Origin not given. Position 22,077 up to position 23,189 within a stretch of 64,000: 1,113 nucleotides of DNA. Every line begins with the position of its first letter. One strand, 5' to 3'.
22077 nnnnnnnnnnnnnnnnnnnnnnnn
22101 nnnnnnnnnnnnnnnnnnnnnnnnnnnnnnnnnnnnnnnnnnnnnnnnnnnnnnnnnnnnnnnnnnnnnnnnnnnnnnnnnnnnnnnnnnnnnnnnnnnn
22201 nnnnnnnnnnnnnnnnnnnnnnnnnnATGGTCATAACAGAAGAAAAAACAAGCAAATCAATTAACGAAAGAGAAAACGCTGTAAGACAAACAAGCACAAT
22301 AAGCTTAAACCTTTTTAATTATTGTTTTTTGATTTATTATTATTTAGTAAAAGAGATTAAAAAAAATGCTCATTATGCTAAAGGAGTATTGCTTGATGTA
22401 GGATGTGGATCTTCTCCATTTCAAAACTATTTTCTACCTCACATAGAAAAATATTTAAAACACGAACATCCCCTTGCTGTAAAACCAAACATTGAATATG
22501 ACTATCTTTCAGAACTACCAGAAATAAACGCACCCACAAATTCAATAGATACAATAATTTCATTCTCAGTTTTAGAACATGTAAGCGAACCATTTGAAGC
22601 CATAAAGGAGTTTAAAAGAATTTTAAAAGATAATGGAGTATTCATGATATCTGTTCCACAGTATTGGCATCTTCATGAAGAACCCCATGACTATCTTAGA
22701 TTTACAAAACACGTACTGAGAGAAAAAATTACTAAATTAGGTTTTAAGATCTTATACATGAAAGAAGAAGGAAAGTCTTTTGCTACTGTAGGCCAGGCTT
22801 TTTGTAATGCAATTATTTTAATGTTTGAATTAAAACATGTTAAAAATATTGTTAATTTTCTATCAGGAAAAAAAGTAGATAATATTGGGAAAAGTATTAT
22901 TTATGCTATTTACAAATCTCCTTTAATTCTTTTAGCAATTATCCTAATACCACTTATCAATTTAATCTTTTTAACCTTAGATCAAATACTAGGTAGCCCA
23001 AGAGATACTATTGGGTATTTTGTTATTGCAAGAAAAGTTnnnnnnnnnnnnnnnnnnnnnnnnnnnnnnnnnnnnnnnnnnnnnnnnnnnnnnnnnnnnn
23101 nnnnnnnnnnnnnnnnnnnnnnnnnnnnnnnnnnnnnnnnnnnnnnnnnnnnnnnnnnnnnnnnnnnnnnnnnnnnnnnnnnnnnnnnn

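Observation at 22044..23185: Two copies of a ~110-nt nested-hairpin repeat with compensatory base changes flank a methyltransferase gene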

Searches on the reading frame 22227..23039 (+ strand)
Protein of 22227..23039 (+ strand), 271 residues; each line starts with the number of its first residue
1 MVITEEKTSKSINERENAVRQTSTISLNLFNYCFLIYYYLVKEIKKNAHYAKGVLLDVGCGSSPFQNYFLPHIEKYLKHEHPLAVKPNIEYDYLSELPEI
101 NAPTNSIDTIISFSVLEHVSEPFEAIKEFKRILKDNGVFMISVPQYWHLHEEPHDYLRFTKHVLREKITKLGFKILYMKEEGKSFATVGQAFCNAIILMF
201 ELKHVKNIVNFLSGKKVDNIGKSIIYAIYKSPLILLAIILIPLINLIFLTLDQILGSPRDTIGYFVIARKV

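Call 11: find_encoding_contigs(protein=window:22227-23039:+, flank=10000, max_places=10)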
Protein window:22227-23039:+ (271 aa): 5 contigs read that carry it; 4 places shown.
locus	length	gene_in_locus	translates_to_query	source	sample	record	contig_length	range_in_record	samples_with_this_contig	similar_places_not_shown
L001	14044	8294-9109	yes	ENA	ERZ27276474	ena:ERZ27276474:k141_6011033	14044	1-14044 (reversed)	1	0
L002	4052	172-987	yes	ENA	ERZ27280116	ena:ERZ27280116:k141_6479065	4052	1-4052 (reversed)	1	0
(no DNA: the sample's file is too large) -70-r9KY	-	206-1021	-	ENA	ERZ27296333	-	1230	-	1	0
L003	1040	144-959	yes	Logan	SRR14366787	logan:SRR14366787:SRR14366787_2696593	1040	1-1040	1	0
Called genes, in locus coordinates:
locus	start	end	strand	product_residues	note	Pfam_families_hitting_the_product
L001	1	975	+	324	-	?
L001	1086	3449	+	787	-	-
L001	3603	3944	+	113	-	PF10805:DUF2730 (faint), PF23991:DUF7310 (faint), PF05377:FlaC_arch (faint)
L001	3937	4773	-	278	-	-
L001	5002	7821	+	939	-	-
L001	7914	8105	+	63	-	-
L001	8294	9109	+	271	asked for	PF13489:Methyltransf_23, PF08241:Methyltransf_11, PF08242:Methyltransf_12 (weak), PF13847:Methyltransf_31 (weak)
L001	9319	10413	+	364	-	PF00483:NTP_transferase, PF25084:LbH_EIF2B (weak), PF00132:Hexapep (faint), PF25087:GMPPB_C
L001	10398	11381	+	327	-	PF00106:adh_short (faint), PF01073:3Beta_HSD, PF01370:Epimerase, PF02719:Polysacc_synt_2, PF04321:RmlD_sub_bind, PF07993:NAD_binding_4, PF13460:NAD_binding_10 (weak), PF16363:GDP_Man_Dehyd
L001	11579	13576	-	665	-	PF13522:GATase_6, PF13537:GATase_7, PF00733:Asn_synthase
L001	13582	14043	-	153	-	?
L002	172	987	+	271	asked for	PF13489:Methyltransf_23, PF08241:Methyltransf_11, PF08242:Methyltransf_12 (weak), PF13847:Methyltransf_31 (weak)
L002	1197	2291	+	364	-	PF00483:NTP_transferase, PF25084:LbH_EIF2B (weak), PF00132:Hexapep (faint), PF25087:GMPPB_C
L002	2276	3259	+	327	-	PF00106:adh_short (faint), PF01073:3Beta_HSD, PF01370:Epimerase, PF02719:Polysacc_synt_2, PF04321:RmlD_sub_bind, PF07993:NAD_binding_4, PF13460:NAD_binding_10 (weak), PF16363:GDP_Man_Dehyd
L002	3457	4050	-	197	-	?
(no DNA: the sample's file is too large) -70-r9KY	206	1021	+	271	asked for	PF13489:Methyltransf_23, PF08241:Methyltransf_11, PF08242:Methyltransf_12 (weak), PF13847:Methyltransf_31 (weak)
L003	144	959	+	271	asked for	PF13489:Methyltransf_23, PF08241:Methyltransf_11, PF08242:Methyltransf_12 (weak), PF13847:Methyltransf_31 (weak)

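Call 12: search_protein_families(library=pfam, proteins=[window:22227-23039:+], max_evalue=0.01)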
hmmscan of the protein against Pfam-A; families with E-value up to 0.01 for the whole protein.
window:22227-23039:+ (271 aa): 5 families
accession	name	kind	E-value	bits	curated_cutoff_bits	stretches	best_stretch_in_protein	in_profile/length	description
PF13489.12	Methyltransf_23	-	4.2e-11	43.3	27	1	41-152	10-128/164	Methyltransferase domain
PF08241.18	Methyltransf_11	-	1e-09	39.4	21.2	1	56-141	1-95/95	Methyltransferase domain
PF13847.12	Methyltransf_31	-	1.4e-07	31.7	27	1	96-148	65-114/145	Methyltransferase domain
PF08242.18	Methyltransf_12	-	4.1e-07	31.1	30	1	98-139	62-98/98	Methyltransferase domain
PF13649.12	Methyltransf_25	-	9.5e-05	23.5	27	1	95-137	53-97/97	Methyltransferase domain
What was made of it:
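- Checked: They flank ORF 22227-23042, which matches Methyltransf_11/23 (call 12).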

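Call 29: find_homologous_proteins(query=window:22227-23039:+, max_evalue=1e-10)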
Query window:22227-23039:+ (271 aa): 146 proteins with E <= 1e-10 among 995 candidates; the best 120 are listed.
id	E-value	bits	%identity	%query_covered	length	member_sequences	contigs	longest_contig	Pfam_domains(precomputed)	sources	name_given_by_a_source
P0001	3.2e-175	599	100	100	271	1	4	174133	PF13847.13,PF13489.13,PF08241.19,PF08242.19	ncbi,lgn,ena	-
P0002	2.8e-154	530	86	100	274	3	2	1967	PF13847.13,PF13489.13,PF08241.19,PF08242.19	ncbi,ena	-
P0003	1.5e-139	482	78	100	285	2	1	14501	PF13847.13,PF13489.13,PF08241.19,PF08242.19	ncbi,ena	-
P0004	2.1e-138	478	79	100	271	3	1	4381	PF13847.13,PF13489.13,PF08241.19,PF08242.19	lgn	-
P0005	3.0e-138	478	76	100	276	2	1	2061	PF13847.13,PF13489.13,PF08241.19,PF08242.19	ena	-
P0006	4.2e-138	477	77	100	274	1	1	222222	PF13847.13,PF13489.13,PF13649.13,PF08241.19,PF08242.19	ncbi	-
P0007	4.6e-138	477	77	100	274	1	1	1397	PF13847.13,PF13489.13,PF08241.19,PF08242.19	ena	-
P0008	1.2e-137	476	79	100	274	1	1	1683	PF13847.13,PF13489.13,PF08241.19,PF08242.19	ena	-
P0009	3.9e-137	474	78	100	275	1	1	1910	PF13847.13,PF13489.13,PF08241.19,PF08242.19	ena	-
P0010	5.3e-137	474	77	100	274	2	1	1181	PF13847.13,PF13489.13,PF08241.19,PF08242.19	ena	-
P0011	6.1e-137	474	76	100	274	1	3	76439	PF13847.13,PF13489.13,PF08241.19,PF08242.19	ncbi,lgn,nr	ncbi:MAG: methyltransferase domain-containing protein [Candidatus Melainabacteria bacterium]|nr:meth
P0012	1.8e-136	472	78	100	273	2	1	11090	PF13847.13,PF13489.13,PF05219.18,PF08241.19,PF08242.19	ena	-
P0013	2.1e-135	468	78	96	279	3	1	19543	PF13847.13,PF13489.13,PF08241.19,PF08242.19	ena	-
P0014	3.4e-135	468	76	100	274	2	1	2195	PF13847.13,PF13489.13,PF08241.19,PF08242.19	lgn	-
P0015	6.1e-135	467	75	100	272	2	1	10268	PF13847.13,PF13489.13,PF08241.19,PF08242.19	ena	-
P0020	1.3e-133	463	76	100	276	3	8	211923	PF13847.13,PF13489.13,PF08241.19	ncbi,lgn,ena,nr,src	ncbi:MAG: hypothetical protein A3B68_06010 [Candidatus Melainabacteria bacterium RIFCSPHIGHO2_02_FUL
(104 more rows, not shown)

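Call 30: find_encoding_contigs(protein=P0002, flank=10000, max_places=4)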
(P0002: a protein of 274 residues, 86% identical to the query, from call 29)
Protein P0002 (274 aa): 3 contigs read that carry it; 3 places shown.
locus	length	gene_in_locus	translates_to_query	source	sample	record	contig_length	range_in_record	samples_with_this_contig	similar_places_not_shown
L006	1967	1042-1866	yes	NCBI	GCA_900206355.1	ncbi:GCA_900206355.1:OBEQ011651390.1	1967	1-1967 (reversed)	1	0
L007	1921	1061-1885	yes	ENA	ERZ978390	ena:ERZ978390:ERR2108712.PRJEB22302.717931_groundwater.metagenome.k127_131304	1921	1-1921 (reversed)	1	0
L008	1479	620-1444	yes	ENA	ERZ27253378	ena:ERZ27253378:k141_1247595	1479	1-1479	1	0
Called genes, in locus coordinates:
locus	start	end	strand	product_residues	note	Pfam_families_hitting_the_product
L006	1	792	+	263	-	?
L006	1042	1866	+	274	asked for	PF13489:Methyltransf_23, PF08241:Methyltransf_11, PF08242:Methyltransf_12 (weak), PF13847:Methyltransf_31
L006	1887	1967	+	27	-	?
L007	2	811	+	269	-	?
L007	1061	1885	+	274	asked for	PF13489:Methyltransf_23, PF08241:Methyltransf_11, PF08242:Methyltransf_12 (weak), PF13847:Methyltransf_31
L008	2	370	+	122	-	?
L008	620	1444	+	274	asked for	PF13489:Methyltransf_23, PF08241:Methyltransf_11, PF08242:Methyltransf_12 (weak), PF13847:Methyltransf_31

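Call 31: find_encoding_contigs(protein=P0003, flank=10000, max_places=3)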
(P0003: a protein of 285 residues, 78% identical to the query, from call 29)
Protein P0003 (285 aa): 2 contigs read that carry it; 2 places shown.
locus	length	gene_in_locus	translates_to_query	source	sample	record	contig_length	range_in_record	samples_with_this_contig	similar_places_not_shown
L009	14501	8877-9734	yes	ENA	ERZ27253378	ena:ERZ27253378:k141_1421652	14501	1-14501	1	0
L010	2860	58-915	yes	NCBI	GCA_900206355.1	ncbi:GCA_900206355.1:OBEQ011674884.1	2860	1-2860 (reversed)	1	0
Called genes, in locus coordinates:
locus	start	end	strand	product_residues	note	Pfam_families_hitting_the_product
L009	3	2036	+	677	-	?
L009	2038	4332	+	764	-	PF10060:DUF2298 (weak)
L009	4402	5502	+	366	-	PF04055:Radical_SAM, PF13186:SPASM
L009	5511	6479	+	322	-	PF03706:LPG_synthase_TM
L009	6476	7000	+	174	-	-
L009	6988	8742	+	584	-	PF00515:TPR_1 (faint), PF07719:TPR_2 (faint), PF25068:ARM_TT21_4th (faint), PF13181:TPR_8 (faint), PF12895:ANAPC3 (faint), PF14559:TPR_19 (faint)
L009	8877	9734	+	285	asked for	PF13489:Methyltransf_23, PF08241:Methyltransf_11, PF08242:Methyltransf_12 (weak), PF13847:Methyltransf_31 (weak)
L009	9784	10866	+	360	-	PF00483:NTP_transferase, PF12804:NTP_transf_3 (weak), PF25084:LbH_EIF2B (weak), PF00132:Hexapep (faint), PF25087:GMPPB_C (weak)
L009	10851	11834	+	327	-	PF01073:3Beta_HSD, PF01370:Epimerase, PF02719:Polysacc_synt_2, PF04321:RmlD_sub_bind, PF13460:NAD_binding_10 (weak), PF16363:GDP_Man_Dehyd, PF07993:NAD_binding_4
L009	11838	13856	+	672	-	PF13428:TPR_14 (faint)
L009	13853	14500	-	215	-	?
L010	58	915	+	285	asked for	PF13489:Methyltransf_23, PF08241:Methyltransf_11, PF08242:Methyltransf_12 (weak), PF13847:Methyltransf_31 (weak)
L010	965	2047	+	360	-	PF00483:NTP_transferase, PF12804:NTP_transf_3 (weak), PF25084:LbH_EIF2B (weak), PF00132:Hexapep (faint), PF25087:GMPPB_C (weak)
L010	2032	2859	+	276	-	?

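Call 32: find_encoding_contigs(protein=P0006, flank=10000, max_places=3)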
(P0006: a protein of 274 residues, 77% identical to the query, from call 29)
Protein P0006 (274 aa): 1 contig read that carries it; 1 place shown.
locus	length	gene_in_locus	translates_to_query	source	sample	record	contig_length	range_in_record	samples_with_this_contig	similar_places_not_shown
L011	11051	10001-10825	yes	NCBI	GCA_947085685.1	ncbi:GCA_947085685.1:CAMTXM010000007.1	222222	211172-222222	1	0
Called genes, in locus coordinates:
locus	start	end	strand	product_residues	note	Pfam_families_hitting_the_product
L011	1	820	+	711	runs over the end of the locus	-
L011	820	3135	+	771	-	PF07719:TPR_2 (faint), PF13181:TPR_8 (faint), PF13428:TPR_14 (faint), PF13431:TPR_17 (faint), PF13432:TPR_16 (weak), PF14559:TPR_19 (weak), PF12895:ANAPC3 (weak), PF13424:TPR_12 (weak)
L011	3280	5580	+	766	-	PF10060:DUF2298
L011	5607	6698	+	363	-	PF04055:Radical_SAM, PF13186:SPASM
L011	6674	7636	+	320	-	PF03706:LPG_synthase_TM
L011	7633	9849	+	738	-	PF00515:TPR_1 (faint), PF07719:TPR_2 (faint), PF13181:TPR_8 (faint), PF13424:TPR_12 (weak)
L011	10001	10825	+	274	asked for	PF13489:Methyltransf_23, PF08241:Methyltransf_11, PF08242:Methyltransf_12 (weak), PF13649:Methyltransf_25 (faint), PF13847:Methyltransf_31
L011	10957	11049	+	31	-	?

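Call 33: find_encoding_contigs(protein=P0020, flank=10000, max_places=3)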
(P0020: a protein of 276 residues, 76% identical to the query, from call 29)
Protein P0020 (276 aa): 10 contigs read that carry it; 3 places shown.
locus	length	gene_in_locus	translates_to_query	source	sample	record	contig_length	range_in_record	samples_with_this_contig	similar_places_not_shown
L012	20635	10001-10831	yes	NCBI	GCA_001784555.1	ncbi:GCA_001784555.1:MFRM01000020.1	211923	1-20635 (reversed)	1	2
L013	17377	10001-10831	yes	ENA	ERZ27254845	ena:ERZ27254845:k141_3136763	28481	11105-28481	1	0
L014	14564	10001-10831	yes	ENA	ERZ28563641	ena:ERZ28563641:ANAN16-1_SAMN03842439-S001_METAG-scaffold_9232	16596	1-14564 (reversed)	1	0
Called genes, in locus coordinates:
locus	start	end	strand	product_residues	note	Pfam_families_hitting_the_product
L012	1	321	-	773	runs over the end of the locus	-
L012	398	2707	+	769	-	PF10060:DUF2298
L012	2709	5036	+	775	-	PF10060:DUF2298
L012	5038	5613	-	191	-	PF00132:Hexapep (weak)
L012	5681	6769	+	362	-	PF04055:Radical_SAM, PF13186:SPASM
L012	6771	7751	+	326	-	PF03706:LPG_synthase_TM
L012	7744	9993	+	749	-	PF13181:TPR_8 (faint)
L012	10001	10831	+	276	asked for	PF13489:Methyltransf_23, PF08241:Methyltransf_11, PF13847:Methyltransf_31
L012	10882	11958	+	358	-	PF00483:NTP_transferase, PF12804:NTP_transf_3 (faint), PF25084:LbH_EIF2B (faint), PF00132:Hexapep (faint), PF25087:GMPPB_C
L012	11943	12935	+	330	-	PF01073:3Beta_HSD, PF01370:Epimerase, PF02719:Polysacc_synt_2, PF04321:RmlD_sub_bind, PF07993:NAD_binding_4, PF16363:GDP_Man_Dehyd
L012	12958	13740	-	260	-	PF08843:AbiEii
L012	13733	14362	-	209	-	-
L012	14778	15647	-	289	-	PF10340:Say1_Mug180 (weak), PF20434:BD-FAE (weak), PF07859:Abhydrolase_3 (weak), PF12146:Hydrolase_4 (faint), PF00326:Peptidase_S9 (weak)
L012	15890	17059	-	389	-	PF13173:AAA_14, PF13635:DUF4143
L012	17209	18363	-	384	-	PF01041:DegT_DnrJ_EryC1, PF00155:Aminotran_1_2, PF01212:Beta_elim_lyase (faint), PF01276:OKR_DC_1 (weak), PF00266:Aminotran_5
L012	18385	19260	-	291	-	PF13489:Methyltransf_23, PF13847:Methyltransf_31, PF08241:Methyltransf_11, PF08242:Methyltransf_12, PF13649:Methyltransf_25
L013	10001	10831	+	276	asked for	PF13489:Methyltransf_23, PF08241:Methyltransf_11, PF13847:Methyltransf_31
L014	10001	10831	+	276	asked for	PF13489:Methyltransf_23, PF08241:Methyltransf_11, PF13847:Methyltransf_31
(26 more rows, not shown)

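Call 41: find_related_loci(query=A2, collection=genome_contigs, flank=10000)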
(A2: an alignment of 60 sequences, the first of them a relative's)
Query A2 (271 aa) in genome_contigs; peptide patterns used: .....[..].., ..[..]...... (x = any residue, [..] = any of these).
83 stretches matched a pattern; 55 encode a relative of the query (tblastn E <= 1e-3); 55 distinct loci.
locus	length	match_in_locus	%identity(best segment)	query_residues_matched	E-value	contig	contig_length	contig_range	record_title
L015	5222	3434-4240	86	1-270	3e-162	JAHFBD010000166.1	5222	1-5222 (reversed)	MAG: Candidatus Melainabacteria bacterium isolate nzgw190 NODE_16750_length_5223_cov_3.074285, whole genome shotgun sequ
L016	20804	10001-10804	74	4-270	9e-137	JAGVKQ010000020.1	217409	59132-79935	MAG: Candidatus Caenarcanales bacterium isolate SW_12 c_000000007501, whole genome shotgun sequence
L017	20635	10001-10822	76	1-271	3e-129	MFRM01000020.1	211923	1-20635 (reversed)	MAG: Candidatus Melainabacteria bacterium RIFCSPHIGHO2_02_FULL_34_12 rifcsphigho2_02_scaffold_64, whole genome shotgun s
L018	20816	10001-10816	73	1-271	2e-124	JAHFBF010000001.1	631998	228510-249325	MAG: Candidatus Melainabacteria bacterium isolate nzgw192 NODE_5_length_631999_cov_8.403068, whole genome shotgun sequen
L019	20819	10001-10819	69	1-270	3e-122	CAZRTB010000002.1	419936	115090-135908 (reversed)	MAG TPA_asm: uncultured Gammaproteobacteria bacterium isolate SRP150892_co1_95 genome assembly, contig: NODE_7_length_41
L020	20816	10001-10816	68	1-271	2e-121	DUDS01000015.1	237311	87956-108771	MAG TPA_asm: Candidatus Melainabacteria bacterium SSGW_16 3300000574.qc.1_(paired)_contig_272, whole genome shotgun sequ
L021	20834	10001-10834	69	1-271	7e-121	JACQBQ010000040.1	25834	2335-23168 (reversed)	MAG: Candidatus Melainabacteria bacterium isolate NC_groundwater_946_Pr1_S-0.2um_34_28 Montesol18-Sp2_coassembly_scaffol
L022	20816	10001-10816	74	1-271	3e-126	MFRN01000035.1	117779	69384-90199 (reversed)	MAG: Candidatus Melainabacteria bacterium RIFCSPLOWO2_02_FULL_35_15 rifcsplowo2_02_scaffold_564, whole genome shotgun se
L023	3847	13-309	65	173-271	1e-38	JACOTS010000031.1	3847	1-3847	MAG: Candidatus Melainabacteria bacterium isolate NC_groundwater_50_Pr7_S2p5_34_9 FFV18_S2p5_scaffold_50504, whole genom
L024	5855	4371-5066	33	16-270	2e-36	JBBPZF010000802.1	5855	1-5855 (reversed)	MAG: Chitinophagales bacterium isolate bin.34 bin.34_S5Ck141_586542_length_5855_cov_8.0000, whole genome shotgun sequenc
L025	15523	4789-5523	34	7-270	5e-36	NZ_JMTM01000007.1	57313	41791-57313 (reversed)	Flavobacterium succinicans strain DD5b FLB_contig000007, whole genome shotgun sequence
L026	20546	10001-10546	38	14-196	3e-34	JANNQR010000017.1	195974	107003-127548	MAG: Chitinophagaceae bacterium isolate SOY_31_metabat_421 SOY_31_k141_151651, whole genome shotgun sequence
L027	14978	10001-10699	31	15-270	1e-33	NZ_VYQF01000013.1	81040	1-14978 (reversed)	Ginsengibacter hankyongi strain BR5-29 BR5-29-2_scaffold13, whole genome shotgun sequence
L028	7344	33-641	33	34-271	3e-33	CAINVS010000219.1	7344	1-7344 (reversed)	MAG: uncultured Bacteroidetes bacterium isolate Ja_bin-6113 genome assembly, contig: bin-6113:219/721, whole genome shot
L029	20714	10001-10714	31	12-271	6e-33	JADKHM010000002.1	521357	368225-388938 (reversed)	MAG: Flavobacterium sp. isolate Skiv_18-Q3-R9-52_BAT3C.440 tig00003387-10-5202850, whole genome shotgun sequence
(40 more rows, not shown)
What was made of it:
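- Closest known: Integron attC sites. Different: The bracketed gene is ancestral and syntenic (calls 31, 33, 41).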

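Call 73: find_encoding_contigs(protein=P0004, flank=10000, max_places=3)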
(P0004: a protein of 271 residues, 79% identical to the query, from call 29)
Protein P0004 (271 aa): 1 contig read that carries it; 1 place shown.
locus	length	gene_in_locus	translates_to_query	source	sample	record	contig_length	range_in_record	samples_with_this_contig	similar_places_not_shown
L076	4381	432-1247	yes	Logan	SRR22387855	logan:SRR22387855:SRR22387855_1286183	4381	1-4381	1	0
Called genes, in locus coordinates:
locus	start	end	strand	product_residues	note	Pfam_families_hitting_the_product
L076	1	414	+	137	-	?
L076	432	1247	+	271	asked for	PF13489:Methyltransf_23, PF13847:Methyltransf_31 (weak), PF08241:Methyltransf_11, PF08242:Methyltransf_12 (faint)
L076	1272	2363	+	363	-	PF00483:NTP_transferase, PF25084:LbH_EIF2B (weak), PF00132:Hexapep (faint), PF25087:GMPPB_C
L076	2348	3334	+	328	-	PF01073:3Beta_HSD, PF01370:Epimerase, PF02719:Polysacc_synt_2, PF04321:RmlD_sub_bind, PF16363:GDP_Man_Dehyd, PF07993:NAD_binding_4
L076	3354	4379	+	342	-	?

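Call 74: find_encoding_contigs(protein=P0005, flank=10000, max_places=3)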
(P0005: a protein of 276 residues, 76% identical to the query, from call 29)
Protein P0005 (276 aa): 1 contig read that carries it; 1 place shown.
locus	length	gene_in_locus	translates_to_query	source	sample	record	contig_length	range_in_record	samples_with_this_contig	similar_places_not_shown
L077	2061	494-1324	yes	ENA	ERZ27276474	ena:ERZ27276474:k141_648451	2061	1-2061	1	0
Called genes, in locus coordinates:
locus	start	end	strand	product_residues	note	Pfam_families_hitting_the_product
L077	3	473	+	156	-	?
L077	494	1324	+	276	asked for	PF13489:Methyltransf_23, PF08241:Methyltransf_11, PF08242:Methyltransf_12 (weak), PF13847:Methyltransf_31 (weak)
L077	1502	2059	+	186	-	?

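Call 75: find_encoding_contigs(protein=P0009, flank=10000, max_places=3)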
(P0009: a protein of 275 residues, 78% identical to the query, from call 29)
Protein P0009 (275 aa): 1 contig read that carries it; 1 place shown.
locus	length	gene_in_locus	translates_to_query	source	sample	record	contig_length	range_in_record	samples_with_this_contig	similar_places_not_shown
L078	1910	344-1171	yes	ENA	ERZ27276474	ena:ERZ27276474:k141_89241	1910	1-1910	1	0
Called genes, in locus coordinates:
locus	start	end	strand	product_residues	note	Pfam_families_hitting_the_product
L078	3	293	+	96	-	?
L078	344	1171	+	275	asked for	PF13489:Methyltransf_23, PF08241:Methyltransf_11, PF08242:Methyltransf_12 (weak), PF13847:Methyltransf_31 (weak)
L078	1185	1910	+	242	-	?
